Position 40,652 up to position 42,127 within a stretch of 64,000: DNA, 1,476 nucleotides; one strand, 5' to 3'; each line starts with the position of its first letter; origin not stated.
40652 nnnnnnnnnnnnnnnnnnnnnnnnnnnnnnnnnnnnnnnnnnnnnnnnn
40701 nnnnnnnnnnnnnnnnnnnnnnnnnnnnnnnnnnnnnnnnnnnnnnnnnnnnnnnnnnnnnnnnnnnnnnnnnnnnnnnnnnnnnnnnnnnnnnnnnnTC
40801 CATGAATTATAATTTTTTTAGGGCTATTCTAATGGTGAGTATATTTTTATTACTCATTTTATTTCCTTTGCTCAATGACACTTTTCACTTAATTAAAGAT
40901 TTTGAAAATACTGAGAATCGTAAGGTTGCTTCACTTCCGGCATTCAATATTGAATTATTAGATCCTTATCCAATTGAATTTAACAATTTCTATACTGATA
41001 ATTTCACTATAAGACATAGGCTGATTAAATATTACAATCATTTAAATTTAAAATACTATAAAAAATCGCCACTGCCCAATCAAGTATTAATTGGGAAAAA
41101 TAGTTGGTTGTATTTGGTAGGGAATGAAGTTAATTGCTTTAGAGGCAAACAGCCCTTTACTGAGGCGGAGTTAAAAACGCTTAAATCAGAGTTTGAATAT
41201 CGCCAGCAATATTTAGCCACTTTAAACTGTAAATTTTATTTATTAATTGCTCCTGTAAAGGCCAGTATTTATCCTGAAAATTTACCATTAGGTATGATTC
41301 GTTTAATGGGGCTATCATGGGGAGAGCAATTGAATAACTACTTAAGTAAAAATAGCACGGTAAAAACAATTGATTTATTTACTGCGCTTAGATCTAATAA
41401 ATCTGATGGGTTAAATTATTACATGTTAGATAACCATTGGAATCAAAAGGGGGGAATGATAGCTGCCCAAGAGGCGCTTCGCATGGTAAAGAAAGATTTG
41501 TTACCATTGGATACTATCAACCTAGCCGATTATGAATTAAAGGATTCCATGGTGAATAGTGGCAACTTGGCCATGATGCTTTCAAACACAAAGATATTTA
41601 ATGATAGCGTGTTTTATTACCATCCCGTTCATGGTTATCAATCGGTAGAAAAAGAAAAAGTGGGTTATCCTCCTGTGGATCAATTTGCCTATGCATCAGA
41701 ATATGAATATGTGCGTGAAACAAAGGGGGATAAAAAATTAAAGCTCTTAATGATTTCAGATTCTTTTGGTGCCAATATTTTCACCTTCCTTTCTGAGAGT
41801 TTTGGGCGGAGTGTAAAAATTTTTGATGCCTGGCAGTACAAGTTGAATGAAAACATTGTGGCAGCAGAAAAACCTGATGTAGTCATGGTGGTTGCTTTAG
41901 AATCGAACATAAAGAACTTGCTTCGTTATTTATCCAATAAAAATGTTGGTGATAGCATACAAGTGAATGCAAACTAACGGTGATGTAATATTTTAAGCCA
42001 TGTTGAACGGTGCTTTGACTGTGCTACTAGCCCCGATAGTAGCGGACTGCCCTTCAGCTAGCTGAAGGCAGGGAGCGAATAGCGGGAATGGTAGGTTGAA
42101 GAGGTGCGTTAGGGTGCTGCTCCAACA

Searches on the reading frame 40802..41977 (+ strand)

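Call 56: search_protein_families(library=pfam, proteins=[window:40802-41977:+], max_evalue=0.00001)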
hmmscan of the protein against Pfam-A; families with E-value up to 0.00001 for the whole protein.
window:40802-41977:+ (391 aa): 1 family
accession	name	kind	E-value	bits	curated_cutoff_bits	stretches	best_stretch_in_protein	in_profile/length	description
PF16822.11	ALGX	-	1.6e-13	51.3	26.5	1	95-266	1-168/268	SGNH hydrolase-like domain, acetyltransferase AlgX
